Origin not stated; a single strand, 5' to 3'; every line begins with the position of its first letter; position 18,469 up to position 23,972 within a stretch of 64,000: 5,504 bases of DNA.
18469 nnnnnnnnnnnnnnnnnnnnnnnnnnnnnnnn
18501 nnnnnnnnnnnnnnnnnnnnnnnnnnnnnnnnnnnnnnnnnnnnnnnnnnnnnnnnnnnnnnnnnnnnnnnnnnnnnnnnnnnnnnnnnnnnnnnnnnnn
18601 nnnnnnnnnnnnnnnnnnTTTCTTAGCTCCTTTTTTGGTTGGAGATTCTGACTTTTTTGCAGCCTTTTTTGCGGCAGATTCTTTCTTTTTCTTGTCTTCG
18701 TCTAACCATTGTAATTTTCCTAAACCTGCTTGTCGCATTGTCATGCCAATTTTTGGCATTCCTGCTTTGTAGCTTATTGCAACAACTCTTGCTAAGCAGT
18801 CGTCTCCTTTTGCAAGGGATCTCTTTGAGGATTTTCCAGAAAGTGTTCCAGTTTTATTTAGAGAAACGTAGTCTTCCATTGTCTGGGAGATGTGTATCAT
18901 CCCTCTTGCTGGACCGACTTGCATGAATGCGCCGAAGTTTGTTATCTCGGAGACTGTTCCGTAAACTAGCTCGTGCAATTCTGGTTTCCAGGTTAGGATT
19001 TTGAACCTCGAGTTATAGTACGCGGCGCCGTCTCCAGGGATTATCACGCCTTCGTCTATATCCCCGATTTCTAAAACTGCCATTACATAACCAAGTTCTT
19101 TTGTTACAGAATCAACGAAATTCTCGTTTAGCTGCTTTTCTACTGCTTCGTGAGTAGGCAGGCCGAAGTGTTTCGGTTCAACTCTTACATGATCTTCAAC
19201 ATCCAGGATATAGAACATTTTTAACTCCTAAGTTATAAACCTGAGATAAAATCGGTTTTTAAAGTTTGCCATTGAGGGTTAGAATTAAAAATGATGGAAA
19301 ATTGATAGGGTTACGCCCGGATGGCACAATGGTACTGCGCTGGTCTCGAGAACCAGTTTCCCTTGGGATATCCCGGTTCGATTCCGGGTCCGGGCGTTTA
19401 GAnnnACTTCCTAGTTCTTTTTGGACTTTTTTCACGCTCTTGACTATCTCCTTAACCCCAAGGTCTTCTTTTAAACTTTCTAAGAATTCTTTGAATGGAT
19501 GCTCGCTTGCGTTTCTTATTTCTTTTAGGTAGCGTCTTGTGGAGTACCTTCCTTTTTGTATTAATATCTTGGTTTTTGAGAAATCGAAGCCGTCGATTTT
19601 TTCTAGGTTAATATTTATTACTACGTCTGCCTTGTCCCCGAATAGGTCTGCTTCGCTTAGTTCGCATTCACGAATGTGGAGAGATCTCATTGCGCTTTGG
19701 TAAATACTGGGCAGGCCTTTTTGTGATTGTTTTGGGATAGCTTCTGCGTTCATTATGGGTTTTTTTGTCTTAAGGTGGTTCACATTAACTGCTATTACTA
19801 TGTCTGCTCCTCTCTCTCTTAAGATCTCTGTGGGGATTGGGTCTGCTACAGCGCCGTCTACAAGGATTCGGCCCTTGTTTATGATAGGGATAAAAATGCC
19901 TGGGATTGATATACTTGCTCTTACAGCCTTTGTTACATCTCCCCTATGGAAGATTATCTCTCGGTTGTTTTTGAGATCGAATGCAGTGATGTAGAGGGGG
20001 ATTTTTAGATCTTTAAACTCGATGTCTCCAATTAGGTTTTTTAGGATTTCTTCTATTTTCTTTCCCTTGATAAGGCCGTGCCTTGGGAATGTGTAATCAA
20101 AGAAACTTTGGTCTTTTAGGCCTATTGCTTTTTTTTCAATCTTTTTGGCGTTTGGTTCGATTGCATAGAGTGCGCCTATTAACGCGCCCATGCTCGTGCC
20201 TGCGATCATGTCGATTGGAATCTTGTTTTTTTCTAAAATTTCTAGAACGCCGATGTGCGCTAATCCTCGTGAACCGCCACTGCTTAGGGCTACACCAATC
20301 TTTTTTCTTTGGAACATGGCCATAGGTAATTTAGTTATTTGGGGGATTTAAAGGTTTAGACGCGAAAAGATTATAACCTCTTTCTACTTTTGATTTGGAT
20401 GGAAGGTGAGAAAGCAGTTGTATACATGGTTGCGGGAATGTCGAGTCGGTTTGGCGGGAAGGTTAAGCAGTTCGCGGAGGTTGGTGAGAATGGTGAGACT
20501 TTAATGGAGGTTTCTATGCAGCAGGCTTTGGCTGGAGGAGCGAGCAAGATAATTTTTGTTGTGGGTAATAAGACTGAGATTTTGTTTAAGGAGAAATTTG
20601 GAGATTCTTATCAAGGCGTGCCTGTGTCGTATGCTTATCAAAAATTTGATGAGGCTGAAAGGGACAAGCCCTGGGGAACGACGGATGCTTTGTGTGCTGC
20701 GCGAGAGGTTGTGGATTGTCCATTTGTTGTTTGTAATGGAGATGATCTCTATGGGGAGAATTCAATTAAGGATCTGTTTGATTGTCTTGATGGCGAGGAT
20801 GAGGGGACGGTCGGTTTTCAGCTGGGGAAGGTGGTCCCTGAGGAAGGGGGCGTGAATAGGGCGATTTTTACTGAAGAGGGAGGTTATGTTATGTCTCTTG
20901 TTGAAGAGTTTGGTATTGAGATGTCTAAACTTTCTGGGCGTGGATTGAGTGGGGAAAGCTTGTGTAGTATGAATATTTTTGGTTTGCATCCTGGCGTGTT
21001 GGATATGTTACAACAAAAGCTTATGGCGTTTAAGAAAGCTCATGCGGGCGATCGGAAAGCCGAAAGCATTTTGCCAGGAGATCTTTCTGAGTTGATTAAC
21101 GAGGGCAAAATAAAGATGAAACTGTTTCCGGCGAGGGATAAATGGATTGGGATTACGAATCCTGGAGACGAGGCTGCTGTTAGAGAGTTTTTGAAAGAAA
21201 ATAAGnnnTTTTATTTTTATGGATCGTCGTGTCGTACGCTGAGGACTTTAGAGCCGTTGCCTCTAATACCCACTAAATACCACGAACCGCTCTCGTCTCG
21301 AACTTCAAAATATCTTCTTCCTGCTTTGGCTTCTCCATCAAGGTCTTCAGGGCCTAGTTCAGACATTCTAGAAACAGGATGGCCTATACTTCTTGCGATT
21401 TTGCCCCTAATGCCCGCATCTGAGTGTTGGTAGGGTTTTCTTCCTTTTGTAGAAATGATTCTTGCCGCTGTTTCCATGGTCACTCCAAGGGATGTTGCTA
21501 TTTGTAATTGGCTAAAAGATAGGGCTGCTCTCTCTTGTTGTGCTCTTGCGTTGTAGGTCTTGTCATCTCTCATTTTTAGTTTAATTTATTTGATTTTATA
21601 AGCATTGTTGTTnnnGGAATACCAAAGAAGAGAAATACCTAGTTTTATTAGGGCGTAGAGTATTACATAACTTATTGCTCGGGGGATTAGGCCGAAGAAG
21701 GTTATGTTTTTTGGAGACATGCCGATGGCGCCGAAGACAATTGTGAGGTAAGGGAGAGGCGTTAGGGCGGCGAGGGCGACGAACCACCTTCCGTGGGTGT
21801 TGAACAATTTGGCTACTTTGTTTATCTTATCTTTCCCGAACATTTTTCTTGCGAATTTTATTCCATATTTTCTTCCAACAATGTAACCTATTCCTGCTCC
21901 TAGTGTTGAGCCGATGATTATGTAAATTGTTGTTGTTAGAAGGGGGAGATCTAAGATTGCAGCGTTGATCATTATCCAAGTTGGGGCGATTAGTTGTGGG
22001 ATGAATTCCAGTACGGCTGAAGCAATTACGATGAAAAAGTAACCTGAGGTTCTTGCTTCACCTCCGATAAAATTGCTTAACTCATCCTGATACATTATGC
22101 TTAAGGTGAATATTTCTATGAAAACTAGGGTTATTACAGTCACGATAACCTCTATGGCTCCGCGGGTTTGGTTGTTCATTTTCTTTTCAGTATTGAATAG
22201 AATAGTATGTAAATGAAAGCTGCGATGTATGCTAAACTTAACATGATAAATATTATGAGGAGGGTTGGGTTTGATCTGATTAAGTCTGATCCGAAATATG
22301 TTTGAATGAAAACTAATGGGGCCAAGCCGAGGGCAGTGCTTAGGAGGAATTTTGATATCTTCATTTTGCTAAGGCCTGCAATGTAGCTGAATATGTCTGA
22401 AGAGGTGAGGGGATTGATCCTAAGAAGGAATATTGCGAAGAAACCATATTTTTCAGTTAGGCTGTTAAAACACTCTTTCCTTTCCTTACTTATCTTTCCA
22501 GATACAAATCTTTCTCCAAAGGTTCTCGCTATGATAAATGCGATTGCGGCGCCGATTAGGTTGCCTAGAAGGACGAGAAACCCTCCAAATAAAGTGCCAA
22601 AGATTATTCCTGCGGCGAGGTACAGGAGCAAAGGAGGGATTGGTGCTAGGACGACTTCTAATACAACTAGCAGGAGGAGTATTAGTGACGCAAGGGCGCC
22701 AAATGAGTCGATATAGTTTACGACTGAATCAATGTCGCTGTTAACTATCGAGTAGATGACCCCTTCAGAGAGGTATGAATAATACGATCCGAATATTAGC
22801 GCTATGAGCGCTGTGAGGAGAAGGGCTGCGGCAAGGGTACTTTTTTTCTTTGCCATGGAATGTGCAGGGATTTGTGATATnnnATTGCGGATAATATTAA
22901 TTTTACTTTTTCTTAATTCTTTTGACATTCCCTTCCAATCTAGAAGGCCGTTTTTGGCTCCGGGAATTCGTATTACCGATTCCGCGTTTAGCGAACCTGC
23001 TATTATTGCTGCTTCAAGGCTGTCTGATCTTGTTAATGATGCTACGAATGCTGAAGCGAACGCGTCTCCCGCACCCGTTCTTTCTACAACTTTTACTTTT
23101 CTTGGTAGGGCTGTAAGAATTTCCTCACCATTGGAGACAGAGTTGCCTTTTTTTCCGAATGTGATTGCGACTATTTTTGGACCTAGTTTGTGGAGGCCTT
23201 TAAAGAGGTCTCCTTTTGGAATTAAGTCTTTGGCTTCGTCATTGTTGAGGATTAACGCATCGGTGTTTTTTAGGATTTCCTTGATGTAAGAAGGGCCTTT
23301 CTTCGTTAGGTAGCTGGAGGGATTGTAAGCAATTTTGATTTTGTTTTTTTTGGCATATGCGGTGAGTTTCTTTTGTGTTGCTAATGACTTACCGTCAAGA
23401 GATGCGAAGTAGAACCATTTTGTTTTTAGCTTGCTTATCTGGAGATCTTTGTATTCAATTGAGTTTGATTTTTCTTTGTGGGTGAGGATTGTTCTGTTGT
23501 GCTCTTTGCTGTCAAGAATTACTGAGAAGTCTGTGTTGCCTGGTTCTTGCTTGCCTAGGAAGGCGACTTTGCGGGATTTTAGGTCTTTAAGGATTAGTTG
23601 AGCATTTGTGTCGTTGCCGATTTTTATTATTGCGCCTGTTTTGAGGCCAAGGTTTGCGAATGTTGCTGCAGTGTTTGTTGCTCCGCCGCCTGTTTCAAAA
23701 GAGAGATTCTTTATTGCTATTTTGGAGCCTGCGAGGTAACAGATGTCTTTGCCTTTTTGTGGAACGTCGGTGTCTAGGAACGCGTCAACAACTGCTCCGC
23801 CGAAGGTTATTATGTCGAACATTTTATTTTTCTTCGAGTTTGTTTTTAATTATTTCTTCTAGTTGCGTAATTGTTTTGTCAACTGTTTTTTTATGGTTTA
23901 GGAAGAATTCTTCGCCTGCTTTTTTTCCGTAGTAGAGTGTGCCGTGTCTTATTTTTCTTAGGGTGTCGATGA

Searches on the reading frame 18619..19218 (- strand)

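Call 26: search_protein_families(library=pfam, proteins=[window:18619-19218:-], max_evalue=0.001)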
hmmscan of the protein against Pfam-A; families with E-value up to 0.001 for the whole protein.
window:18619-19218:- (200 aa): 2 families
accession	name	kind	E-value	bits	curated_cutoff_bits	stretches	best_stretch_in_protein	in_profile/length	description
PF03876.22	SHS2_Rpb7-N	-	5.6e-16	58.8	24.8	1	8-64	1-57/57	SHS2 domain found in N terminus of Rpb7p/Rpc25p/MJ0397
PF00575.29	S1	-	5.9e-09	36.6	22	1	78-152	1-66/74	S1 RNA binding domain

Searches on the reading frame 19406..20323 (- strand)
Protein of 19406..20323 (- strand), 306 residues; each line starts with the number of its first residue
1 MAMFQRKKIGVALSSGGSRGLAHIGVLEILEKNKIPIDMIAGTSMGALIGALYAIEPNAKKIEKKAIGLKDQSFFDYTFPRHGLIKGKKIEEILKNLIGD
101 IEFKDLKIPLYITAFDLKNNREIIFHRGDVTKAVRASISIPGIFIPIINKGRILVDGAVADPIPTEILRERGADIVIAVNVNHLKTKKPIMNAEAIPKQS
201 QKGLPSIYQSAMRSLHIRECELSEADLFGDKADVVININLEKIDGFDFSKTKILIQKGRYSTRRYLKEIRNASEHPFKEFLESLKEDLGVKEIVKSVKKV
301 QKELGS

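Call 27: search_protein_families(library=pfam, proteins=[window:19406-20323:-], max_evalue=0.001)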
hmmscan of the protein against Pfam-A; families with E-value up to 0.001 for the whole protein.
window:19406-20323:- (306 aa): 1 family
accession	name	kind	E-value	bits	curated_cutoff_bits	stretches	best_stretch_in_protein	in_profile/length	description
PF01734.28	Patatin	-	2.6e-33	116.3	27.7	1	12-168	2-190/191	Patatin-like phospholipase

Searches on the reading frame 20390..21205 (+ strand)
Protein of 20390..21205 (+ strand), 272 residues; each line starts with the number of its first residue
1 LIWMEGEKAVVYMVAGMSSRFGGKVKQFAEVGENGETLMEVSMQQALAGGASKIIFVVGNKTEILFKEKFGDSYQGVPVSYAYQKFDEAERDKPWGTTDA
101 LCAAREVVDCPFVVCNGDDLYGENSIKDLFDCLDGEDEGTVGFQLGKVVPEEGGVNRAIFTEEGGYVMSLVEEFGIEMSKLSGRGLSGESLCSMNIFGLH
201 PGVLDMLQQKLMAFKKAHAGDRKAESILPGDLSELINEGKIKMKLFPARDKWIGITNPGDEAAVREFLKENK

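Call 27: search_protein_families(library=pfam, proteins=[window:20390-21205:+], max_evalue=0.001)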
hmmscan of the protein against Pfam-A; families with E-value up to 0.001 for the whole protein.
window:20390-21205:+ (272 aa): 2 families
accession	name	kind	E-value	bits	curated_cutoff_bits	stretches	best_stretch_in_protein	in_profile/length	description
PF00483.29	NTP_transferase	-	5.7e-07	29.8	21.2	1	27-152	23-144/245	Nucleotidyl transferase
PF12804.13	NTP_transf_3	-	0.00012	22.8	27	1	11-64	2-51/160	MobA-like NTP transferase domain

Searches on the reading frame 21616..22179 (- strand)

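Call 27: search_protein_families(library=pfam, proteins=[window:21616-22179:-], max_evalue=0.001)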
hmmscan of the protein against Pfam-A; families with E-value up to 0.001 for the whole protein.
window:21616-22179:- (188 aa): 1 family
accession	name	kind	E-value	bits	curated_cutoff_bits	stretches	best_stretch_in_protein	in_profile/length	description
PF09335.16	VTT_dom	-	3.3e-13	50.6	33.9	1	66-174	2-120/123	VTT domain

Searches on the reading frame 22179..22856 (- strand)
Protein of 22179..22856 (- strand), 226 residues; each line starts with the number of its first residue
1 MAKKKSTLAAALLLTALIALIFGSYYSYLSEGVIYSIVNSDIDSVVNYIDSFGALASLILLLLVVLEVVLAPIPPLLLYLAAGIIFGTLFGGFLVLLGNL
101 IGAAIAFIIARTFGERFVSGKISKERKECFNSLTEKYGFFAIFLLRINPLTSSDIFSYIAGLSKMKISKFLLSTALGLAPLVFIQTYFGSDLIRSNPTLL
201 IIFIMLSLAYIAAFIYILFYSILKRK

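Call 27: search_protein_families(library=pfam, proteins=[window:22179-22856:-], max_evalue=0.001)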
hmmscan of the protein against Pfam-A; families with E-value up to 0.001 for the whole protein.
window:22179-22856:- (226 aa): 1 family
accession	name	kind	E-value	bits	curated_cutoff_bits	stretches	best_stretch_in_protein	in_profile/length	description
PF09335.16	VTT_dom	-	1.1e-25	90.9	33.9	1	73-190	1-122/123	VTT domain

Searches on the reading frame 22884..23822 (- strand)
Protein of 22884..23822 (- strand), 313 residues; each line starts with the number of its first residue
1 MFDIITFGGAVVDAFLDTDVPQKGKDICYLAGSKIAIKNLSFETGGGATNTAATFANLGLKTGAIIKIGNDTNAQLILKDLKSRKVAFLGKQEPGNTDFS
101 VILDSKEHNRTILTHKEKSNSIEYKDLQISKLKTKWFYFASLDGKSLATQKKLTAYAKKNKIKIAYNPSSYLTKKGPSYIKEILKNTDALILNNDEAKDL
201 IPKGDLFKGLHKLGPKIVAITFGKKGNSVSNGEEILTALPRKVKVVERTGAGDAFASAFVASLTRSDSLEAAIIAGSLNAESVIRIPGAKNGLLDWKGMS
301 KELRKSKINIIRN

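Call 27: search_protein_families(library=pfam, proteins=[window:22884-23822:-], max_evalue=0.001)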
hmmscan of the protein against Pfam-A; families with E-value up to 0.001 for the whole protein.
window:22884-23822:- (313 aa): 1 family
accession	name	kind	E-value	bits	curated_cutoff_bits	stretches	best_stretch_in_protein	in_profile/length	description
PF00294.29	PfkB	-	1.3e-33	117.1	25.8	1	31-292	22-298/302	pfkB family carbohydrate kinase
